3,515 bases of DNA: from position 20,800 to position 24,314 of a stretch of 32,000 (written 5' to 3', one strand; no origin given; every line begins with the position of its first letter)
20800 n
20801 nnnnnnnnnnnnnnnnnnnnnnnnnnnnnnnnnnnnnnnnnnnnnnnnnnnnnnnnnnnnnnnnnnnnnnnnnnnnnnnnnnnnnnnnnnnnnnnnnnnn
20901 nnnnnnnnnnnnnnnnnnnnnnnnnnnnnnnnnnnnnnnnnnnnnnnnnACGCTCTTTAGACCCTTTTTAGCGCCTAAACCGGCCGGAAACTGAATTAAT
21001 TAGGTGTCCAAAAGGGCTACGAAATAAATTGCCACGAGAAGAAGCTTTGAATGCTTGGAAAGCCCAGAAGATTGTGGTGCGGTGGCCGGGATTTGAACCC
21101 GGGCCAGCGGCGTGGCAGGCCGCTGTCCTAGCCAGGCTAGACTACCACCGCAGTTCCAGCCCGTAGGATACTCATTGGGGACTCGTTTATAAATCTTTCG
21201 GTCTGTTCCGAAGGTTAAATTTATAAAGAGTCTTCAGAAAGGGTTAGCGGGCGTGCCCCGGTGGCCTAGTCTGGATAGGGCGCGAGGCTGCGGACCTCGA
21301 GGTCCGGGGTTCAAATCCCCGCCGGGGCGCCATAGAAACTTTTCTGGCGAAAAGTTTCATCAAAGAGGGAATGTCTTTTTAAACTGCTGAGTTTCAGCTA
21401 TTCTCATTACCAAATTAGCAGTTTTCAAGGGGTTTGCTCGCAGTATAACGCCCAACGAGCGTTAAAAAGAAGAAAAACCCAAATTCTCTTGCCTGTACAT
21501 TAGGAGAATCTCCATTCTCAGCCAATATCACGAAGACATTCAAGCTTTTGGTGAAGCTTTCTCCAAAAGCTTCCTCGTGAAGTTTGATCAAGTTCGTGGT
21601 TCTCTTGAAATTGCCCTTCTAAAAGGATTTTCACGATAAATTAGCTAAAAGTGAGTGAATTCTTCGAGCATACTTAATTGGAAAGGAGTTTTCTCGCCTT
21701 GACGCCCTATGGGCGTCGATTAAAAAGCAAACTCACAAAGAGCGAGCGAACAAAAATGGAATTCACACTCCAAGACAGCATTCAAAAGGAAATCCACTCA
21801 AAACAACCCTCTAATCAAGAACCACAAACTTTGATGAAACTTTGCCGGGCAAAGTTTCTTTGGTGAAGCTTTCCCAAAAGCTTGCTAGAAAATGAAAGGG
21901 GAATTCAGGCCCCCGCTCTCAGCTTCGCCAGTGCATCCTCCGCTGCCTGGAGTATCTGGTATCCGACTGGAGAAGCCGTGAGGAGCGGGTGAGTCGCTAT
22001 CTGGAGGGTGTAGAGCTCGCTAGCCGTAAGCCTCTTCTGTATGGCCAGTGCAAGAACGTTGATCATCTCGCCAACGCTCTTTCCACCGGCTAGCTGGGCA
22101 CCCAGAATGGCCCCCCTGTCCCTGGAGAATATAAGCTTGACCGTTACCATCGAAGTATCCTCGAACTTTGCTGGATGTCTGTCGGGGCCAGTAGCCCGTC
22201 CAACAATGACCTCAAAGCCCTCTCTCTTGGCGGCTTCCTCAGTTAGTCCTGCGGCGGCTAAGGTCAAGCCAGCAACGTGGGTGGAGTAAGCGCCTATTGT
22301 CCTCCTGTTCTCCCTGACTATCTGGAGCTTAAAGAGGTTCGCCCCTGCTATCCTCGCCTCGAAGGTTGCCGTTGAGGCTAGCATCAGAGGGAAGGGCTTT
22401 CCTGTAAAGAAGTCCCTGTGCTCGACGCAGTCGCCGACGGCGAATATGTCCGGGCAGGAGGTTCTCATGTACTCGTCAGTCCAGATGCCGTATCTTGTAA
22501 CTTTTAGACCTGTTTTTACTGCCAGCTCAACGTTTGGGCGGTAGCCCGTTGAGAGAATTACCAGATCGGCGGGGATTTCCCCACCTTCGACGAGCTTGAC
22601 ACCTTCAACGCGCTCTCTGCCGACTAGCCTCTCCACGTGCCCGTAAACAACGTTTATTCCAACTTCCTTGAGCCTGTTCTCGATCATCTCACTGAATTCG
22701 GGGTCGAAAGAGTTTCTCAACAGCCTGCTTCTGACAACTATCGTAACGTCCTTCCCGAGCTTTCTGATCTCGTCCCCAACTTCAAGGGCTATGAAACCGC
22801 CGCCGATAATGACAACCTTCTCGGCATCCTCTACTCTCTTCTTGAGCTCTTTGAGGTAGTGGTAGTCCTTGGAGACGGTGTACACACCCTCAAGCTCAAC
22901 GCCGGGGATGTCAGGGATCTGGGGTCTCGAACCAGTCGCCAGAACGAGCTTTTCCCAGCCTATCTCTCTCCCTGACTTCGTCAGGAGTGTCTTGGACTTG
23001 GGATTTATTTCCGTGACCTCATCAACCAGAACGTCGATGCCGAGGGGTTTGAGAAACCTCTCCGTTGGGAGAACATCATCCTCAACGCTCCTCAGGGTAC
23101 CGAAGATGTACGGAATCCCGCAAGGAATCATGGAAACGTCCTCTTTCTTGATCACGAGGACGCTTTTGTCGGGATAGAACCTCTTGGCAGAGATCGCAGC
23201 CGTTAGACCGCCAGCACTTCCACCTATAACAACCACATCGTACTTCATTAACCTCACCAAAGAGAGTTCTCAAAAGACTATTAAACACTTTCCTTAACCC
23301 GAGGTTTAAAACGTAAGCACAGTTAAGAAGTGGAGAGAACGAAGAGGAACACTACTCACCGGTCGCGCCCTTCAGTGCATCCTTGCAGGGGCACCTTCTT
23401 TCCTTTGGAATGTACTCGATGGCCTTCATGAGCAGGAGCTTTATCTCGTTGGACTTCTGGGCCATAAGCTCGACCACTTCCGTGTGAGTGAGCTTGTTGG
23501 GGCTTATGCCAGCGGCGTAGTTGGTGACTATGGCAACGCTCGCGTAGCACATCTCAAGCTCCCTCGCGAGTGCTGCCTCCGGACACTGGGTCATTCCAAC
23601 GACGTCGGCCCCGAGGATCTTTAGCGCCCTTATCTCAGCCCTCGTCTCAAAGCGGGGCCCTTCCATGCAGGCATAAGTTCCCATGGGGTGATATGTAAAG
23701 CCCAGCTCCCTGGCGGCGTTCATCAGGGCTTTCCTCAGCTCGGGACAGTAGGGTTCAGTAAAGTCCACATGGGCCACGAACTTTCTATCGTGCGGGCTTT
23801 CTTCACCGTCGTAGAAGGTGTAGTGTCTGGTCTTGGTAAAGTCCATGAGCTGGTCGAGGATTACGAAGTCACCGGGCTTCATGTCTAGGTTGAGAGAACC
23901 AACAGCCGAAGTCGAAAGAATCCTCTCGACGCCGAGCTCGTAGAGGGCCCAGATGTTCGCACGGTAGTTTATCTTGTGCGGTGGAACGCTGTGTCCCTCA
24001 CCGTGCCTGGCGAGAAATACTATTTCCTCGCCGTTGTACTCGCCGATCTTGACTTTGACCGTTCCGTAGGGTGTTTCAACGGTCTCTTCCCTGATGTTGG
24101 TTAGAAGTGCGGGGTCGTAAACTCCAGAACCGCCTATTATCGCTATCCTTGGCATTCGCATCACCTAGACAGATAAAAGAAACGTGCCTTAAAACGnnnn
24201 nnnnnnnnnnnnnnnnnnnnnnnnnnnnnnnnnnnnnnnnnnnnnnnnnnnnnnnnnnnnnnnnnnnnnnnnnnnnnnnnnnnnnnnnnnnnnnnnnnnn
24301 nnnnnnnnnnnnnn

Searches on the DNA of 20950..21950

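Call 23: search_rna_families(source=window, start=20950, end=21950, threshold=evalue, max_evalue=5)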
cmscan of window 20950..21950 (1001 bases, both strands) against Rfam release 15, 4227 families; matches with E-value up to 5: 8.
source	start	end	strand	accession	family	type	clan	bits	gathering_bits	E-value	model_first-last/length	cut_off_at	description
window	21078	21151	-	RF00005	tRNA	Gene; tRNA;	CL00001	66.1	29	6e-14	1-71/71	no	tRNA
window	21255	21329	+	RF00005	tRNA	Gene; tRNA;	CL00001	63.7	29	2.7e-13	1-71/71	no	tRNA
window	21255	21328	+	RF01684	mascRNA-menRNA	Gene;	-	30.3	42.5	0.00063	1-56/56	no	MALAT1-associated small cytoplasmic RNA/MEN beta RNA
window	21079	21151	-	RF01684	mascRNA-menRNA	Gene;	-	28.7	42.5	0.0017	1-56/56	no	MALAT1-associated small cytoplasmic RNA/MEN beta RNA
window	21055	21156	-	RF02435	SpF41_sRNA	Gene; sRNA;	-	19.1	52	3.9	1-105/105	no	Streptococcus sRNA SpF41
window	21254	21329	+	RF03619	mir-5729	Gene; miRNA;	-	17.8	41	1.8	1-79/79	no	mir-5729 microRNA precursor family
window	21527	21586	+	RF03236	mir-1206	Gene; miRNA;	-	16.4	70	3.8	1-58/58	no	mir-1206 microRNA precursor family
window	21524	21582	-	RF00749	mir-208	Gene; miRNA;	-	14.9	56.4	4.3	1-77/77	no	mir-208 microRNA precursor family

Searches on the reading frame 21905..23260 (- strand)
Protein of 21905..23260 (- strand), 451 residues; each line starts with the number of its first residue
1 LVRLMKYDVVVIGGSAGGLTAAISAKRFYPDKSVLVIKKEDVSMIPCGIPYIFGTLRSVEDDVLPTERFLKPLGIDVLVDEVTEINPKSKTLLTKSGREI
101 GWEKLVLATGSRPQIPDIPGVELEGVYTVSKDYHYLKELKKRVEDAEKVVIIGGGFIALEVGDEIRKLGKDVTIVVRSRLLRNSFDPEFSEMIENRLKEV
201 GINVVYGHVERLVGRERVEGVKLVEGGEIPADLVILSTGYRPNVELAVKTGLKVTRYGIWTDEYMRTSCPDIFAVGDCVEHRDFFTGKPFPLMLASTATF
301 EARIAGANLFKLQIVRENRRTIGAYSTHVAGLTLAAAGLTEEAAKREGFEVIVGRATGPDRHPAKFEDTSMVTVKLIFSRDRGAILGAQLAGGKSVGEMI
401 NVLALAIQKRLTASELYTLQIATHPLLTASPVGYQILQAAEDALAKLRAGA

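Call 33: search_protein_families(library=pfam, proteins=[window:21905-23260:-])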
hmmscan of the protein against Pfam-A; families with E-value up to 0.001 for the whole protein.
window:21905-23260:- (451 aa): 12 families
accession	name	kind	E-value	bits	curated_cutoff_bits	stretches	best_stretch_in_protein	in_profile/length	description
PF07992.20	Pyr_redox_2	-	4.4e-60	204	26.1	1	7-298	1-287/291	Pyridine nucleotide-disulphide oxidoreductase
PF02852.28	Pyr_redox_dim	-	6.4e-19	68.6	25.3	1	330-428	7-103/110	Pyridine nucleotide-disulphide oxidoreductase, dimerisation domain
PF00070.33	Pyr_redox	-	1.3e-18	67.7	22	1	148-223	1-79/82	Pyridine nucleotide-disulphide oxidoreductase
PF13738.12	Pyr_redox_3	-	1.5e-18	67.5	30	1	81-276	103-305/305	Pyridine nucleotide-disulphide oxidoreductase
PF01134.28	GIDA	-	1.6e-07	31.2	22.1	0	188-240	96-150/391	Glucose inhibited division protein A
PF00890.30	FAD_binding_2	-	1.1e-06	28.5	20.4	0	8-42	1-33/414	FAD binding domain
PF12831.13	FAD_oxidored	-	5.8e-06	26.3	27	0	8-41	1-32/416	FAD dependent oxidoreductase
PF13434.12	Lys_Orn_oxgnase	-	1.3e-05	24.9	21.3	1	97-182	143-226/339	L-lysine 6-monooxygenase/L-ornithine 5-monooxygenase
PF01266.30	DAO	-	0.00011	22.4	27.9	0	8-42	1-34/353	FAD dependent oxidoreductase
PF13454.12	NAD_binding_9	-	0.00033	21.1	21.8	0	189-240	103-154/155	FAD-NAD(P)-binding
PF04820.20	Trp_halogenase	-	0.00055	19.4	21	0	189-243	160-216/458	Tryptophan halogenase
PF03486.20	HI0933_like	-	0.00089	19.2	50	0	8-40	2-32/244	HI0933-like protein Rossmann domain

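Call 40: find_encoding_contigs(protein=window:21905-23260:-, flank=3000, max_places=6)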
Protein window:21905-23260:- (451 aa): no gene with exactly this product is on record in the collection.

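Call 43: find_encoding_contigs(protein=window:21908-23248:-, flank=3000, max_places=6)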
Protein seq(447 aa) (447 aa): 23 contigs read that carry it; 4 places shown.
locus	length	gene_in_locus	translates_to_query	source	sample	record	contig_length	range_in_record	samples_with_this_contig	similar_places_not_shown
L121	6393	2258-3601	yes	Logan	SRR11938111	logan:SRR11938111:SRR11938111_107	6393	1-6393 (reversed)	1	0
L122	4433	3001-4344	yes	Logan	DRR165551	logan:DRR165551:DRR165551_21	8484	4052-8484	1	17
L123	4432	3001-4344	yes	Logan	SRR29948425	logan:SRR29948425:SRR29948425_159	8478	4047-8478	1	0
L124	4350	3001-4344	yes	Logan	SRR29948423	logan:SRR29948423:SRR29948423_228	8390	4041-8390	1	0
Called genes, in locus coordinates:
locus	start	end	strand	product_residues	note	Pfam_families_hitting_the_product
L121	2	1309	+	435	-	?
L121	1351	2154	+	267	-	PF01048:PNP_UDP_1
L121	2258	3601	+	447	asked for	PF00890:FAD_binding_2 (faint), PF01134:GIDA (faint), PF07992:Pyr_redox_2, PF12831:FAD_oxidored (faint), PF13738:Pyr_redox_3, PF13434:Lys_Orn_oxgnase (faint), PF00070:Pyr_redox, PF02852:Pyr_redox_dim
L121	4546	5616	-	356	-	-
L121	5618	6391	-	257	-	?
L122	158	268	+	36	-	-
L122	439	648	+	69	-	-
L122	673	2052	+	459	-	-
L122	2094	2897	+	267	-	PF01048:PNP_UDP_1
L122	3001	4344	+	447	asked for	PF00890:FAD_binding_2 (faint), PF01134:GIDA (faint), PF07992:Pyr_redox_2, PF12831:FAD_oxidored (faint), PF13738:Pyr_redox_3, PF13434:Lys_Orn_oxgnase (faint), PF00070:Pyr_redox, PF02852:Pyr_redox_dim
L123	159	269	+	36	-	-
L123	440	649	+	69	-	-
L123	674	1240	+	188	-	-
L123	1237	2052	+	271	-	-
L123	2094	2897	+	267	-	PF01048:PNP_UDP_1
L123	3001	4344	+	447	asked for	PF00890:FAD_binding_2 (faint), PF01134:GIDA (faint), PF07992:Pyr_redox_2, PF12831:FAD_oxidored (faint), PF13738:Pyr_redox_3, PF13434:Lys_Orn_oxgnase (faint), PF00070:Pyr_redox, PF02852:Pyr_redox_dim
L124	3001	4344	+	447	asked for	PF00890:FAD_binding_2 (faint), PF01134:GIDA (faint), PF07992:Pyr_redox_2, PF12831:FAD_oxidored (faint), PF13738:Pyr_redox_3, PF13434:Lys_Orn_oxgnase (faint), PF00070:Pyr_redox, PF02852:Pyr_redox_dim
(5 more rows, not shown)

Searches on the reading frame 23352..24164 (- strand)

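Call 33: search_protein_families(library=pfam, proteins=[window:23352-24164:-])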
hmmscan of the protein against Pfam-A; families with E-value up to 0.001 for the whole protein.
window:23352-24164:- (270 aa): 1 family
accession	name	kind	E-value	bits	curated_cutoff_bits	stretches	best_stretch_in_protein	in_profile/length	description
PF01048.26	PNP_UDP_1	-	2.1e-56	191.4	25.1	1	6-249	1-232/233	Phosphorylase superfamily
